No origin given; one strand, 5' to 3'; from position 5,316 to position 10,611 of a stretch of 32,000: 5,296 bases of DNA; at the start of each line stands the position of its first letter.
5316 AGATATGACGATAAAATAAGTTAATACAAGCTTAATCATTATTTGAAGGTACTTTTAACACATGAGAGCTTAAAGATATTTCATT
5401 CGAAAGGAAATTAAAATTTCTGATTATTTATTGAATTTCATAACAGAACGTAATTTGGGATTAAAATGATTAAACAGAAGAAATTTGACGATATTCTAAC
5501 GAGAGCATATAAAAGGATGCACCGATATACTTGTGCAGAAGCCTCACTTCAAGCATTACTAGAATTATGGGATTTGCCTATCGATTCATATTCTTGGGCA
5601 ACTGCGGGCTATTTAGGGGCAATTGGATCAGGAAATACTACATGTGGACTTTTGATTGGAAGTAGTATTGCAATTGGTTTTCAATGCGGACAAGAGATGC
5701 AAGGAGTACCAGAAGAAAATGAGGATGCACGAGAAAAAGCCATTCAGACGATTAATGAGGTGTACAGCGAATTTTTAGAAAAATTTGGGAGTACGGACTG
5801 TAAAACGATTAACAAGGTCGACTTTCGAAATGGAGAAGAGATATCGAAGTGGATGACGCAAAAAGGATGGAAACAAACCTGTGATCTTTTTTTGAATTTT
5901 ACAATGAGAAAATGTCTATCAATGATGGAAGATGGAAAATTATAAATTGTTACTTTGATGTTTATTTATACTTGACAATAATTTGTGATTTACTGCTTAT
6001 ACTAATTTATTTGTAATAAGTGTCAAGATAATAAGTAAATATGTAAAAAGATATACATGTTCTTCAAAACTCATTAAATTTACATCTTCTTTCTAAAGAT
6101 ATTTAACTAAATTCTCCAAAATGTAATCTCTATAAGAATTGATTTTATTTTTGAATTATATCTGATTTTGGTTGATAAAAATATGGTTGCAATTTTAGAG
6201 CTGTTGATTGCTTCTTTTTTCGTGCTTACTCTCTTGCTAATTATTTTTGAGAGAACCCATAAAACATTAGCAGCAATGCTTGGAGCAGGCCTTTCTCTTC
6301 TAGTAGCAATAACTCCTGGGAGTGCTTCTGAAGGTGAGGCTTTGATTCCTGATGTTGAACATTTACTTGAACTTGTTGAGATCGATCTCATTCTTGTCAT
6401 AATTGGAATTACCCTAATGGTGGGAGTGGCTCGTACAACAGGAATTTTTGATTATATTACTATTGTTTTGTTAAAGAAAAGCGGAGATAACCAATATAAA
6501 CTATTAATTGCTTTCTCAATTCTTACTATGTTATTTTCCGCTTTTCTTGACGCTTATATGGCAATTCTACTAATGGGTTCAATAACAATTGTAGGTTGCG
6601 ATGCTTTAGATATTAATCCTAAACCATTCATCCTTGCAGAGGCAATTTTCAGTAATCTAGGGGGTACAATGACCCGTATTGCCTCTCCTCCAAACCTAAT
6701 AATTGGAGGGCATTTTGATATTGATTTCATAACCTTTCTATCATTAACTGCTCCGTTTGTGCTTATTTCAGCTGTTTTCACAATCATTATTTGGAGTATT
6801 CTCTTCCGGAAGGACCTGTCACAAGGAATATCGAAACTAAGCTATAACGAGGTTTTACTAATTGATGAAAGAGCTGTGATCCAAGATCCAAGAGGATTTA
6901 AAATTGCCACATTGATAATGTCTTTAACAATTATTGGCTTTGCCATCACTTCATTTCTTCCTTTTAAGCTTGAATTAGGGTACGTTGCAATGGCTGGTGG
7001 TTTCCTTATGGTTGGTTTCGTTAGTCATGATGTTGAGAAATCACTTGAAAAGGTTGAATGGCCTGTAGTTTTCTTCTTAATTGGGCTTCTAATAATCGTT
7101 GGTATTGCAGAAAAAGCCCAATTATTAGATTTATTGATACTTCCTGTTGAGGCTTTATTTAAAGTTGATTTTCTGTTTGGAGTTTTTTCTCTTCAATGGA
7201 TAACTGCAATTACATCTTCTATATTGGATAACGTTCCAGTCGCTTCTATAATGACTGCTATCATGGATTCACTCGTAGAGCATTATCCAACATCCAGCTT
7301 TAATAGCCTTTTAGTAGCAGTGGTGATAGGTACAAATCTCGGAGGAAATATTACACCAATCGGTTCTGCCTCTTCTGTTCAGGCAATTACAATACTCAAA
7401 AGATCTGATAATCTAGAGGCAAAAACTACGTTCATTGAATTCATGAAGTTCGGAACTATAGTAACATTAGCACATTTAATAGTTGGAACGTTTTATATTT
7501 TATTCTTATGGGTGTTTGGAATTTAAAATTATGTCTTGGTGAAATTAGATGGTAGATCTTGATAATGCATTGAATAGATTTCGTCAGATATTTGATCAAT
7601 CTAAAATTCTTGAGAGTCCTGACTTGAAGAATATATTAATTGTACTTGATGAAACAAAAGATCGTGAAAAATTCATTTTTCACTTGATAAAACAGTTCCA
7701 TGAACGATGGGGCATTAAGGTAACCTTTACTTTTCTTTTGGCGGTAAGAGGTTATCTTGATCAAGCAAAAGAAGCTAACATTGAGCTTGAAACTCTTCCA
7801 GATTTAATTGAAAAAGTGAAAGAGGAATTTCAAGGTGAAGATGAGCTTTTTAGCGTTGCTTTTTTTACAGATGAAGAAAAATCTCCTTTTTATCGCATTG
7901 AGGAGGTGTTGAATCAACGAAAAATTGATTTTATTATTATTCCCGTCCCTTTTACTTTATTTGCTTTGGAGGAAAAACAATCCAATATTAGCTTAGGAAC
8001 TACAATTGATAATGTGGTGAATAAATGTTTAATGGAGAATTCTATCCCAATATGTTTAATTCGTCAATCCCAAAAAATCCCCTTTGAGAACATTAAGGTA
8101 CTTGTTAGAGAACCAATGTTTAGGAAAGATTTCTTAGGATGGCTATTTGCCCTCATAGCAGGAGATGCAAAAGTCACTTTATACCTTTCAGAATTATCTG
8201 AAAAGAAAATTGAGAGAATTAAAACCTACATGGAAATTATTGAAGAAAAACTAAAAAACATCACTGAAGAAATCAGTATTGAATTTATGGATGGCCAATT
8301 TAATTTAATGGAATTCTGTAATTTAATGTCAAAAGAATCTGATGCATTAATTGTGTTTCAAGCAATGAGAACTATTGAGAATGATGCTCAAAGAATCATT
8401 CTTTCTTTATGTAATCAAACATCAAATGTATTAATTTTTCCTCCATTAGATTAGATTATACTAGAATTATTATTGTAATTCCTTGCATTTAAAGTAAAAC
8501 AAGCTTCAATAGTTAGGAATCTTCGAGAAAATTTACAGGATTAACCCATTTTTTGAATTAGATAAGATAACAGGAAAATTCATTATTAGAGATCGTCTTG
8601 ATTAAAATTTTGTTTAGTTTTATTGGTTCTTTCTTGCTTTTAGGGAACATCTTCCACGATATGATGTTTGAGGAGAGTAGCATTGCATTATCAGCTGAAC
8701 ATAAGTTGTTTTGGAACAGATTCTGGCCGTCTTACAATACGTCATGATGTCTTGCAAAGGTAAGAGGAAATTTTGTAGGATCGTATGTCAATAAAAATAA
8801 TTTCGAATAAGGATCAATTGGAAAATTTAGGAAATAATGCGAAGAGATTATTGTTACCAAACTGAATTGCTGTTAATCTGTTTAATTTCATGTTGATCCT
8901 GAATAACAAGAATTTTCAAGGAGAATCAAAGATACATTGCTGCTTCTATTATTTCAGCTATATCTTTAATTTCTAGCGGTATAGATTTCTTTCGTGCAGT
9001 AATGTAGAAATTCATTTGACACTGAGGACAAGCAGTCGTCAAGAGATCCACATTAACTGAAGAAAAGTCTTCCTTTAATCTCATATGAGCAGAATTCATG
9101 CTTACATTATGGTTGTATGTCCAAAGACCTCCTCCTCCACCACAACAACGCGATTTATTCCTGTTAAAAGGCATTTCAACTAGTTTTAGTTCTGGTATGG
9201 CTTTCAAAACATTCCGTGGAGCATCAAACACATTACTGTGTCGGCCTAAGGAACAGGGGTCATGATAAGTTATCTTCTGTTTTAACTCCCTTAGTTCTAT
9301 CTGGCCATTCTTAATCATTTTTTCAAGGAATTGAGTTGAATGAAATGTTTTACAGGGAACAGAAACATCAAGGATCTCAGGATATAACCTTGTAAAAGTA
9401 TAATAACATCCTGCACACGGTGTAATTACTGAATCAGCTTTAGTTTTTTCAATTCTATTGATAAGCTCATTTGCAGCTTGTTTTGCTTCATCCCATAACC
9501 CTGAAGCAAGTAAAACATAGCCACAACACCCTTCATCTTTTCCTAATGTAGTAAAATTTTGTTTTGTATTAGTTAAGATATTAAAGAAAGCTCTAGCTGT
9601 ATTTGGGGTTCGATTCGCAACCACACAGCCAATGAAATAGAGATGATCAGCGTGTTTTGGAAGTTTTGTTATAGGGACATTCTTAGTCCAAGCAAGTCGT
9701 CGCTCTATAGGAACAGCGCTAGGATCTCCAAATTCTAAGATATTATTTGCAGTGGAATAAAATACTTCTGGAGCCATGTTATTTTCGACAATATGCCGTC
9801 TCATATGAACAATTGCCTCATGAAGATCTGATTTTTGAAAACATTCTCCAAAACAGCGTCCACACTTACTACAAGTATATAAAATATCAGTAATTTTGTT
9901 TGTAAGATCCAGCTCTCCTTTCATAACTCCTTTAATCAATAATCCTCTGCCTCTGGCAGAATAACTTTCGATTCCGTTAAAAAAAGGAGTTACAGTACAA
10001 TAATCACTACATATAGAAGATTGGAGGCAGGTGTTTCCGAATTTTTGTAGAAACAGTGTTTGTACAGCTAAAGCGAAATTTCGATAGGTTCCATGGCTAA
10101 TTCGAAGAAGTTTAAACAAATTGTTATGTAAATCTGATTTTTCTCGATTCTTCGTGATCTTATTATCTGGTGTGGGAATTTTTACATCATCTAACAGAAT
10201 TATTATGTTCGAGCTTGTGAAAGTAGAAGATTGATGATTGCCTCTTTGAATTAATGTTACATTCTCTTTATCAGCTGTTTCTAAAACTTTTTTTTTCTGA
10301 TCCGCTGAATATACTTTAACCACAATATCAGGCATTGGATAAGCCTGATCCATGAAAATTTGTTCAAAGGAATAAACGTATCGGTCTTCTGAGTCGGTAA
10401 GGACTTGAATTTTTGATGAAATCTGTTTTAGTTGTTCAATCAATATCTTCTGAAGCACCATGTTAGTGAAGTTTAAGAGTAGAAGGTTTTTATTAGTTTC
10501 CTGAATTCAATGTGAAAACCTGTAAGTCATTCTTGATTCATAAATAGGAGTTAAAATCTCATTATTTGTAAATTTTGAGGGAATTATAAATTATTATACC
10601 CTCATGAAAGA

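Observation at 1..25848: Near-complete anaerobic benzoyl-CoA degradation cluster in a probable Asgard archaeon, next to eukaryote-signature GTPases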

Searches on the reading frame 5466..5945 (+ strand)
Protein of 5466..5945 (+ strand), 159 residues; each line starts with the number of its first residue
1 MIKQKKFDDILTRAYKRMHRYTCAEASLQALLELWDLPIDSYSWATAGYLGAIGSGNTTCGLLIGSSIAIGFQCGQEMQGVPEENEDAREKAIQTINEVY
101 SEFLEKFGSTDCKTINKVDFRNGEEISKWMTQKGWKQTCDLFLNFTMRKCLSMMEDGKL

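Call 3: search_protein_families(library=pfam, proteins=[window:5466-5945:+])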
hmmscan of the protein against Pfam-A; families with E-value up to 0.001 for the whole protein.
window:5466-5945:+ (159 aa): 1 family
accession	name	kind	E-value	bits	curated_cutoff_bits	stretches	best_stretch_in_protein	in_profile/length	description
PF09719.15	C_GCAxxG_C_C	-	4.9e-15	56.1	27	1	21-149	1-114/118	Putative redox-active protein (C_GCAxxG_C_C)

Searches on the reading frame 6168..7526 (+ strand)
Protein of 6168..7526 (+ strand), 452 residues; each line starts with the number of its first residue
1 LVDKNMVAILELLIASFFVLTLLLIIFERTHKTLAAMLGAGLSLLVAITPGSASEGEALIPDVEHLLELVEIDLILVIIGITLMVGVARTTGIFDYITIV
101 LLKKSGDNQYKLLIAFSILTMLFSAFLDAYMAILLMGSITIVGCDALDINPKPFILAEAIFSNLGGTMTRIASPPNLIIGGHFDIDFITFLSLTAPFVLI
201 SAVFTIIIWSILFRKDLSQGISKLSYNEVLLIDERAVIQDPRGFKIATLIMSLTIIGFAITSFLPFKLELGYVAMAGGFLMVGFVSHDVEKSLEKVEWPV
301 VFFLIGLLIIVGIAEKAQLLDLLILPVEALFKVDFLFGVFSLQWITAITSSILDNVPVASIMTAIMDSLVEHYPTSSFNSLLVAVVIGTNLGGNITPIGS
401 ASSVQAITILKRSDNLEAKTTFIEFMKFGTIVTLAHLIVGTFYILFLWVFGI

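Call 3: search_protein_families(library=pfam, proteins=[window:6168-7526:+])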
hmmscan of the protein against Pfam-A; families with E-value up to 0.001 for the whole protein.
window:6168-7526:+ (452 aa): 2 families
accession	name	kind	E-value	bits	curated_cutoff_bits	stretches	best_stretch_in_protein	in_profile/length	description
PF03600.22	CitMHS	-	2.5e-56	191.6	31.9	1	23-371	2-319/336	Citrate transporter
PF02040.21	ArsB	-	9.1e-21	75.1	22.2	1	17-448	5-422/423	Arsenical pump membrane protein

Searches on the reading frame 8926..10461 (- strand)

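Call 3: search_protein_families(library=pfam, proteins=[window:8926-10461:-])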
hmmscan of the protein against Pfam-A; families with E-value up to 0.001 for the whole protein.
window:8926-10461:- (511 aa): 2 families
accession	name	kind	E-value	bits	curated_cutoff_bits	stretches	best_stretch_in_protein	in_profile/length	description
PF02754.22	CCG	-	6.6e-33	113.1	20.6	2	397-485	1-84/85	Cysteine-rich domain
PF13183.11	Fer4_8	-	7.3e-05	23.7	27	1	144-208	4-65/68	4Fe-4S dicluster domain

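Call 6: search_protein_families(library=ncbifam, proteins=[window:8926-10461:-], max_evalue=0.00001)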
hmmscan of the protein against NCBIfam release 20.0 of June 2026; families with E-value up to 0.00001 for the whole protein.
window:8926-10461:- (511 aa): 10 families
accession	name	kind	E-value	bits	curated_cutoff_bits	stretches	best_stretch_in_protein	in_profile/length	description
NF004898.0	PRK06259.1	equivalog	1.2e-43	149.5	385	1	186-506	177-485/488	fumarate reductase (CoM/CoB) subunit TfrB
NF045670.1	quin_L_LdhH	equivalog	6.8e-35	120.5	800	1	273-505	469-705/706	L-lactate dehydrogenase (quinone) large subunit LdhH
NF008369.0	PRK11168.1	equivalog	2.1e-30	105.9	278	1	271-489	167-384/401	anaerobic glycerol-3-phosphate dehydrogenase subunit C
NF045663.1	diclust_near_Sec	equivalog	1.1e-29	103.1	530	1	187-486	345-619/759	pyridine nucleotide-disulfide oxidoreductase/dicluster-binding protein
TIGR03379.1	glycerol3P_GlpC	equivalog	1.7e-25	89.6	279.9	1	272-492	163-384/397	anaerobic glycerol-3-phosphate dehydrogenase subunit GlpC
NF045724.1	ferredox_TmcB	equivalog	5.5e-17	61.4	735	1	368-509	285-428/430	electron transfer complex ferredoxin TmcB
NF045796.1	DsrK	equivalog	2.3e-16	59.5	400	1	368-463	295-392/453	sulfate reduction electron transfer complex DsrMKJOP subunit DsrK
NF045711.1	sulf_resp_HmcF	equivalog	1.1e-14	54.1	750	1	262-481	198-421/457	sulfate respiration complex iron-sulfur protein HmcF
NF008434.0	PRK11274.1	equivalog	6.5e-12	45.1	333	1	269-487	166-390/409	glycolate oxidase subunit GlcF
TIGR03288.1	CoB_CoM_SS_B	equivalog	4.7e-11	42.5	345.15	1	434-485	187-237/290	CoB--CoM heterodisulfide reductase subunit B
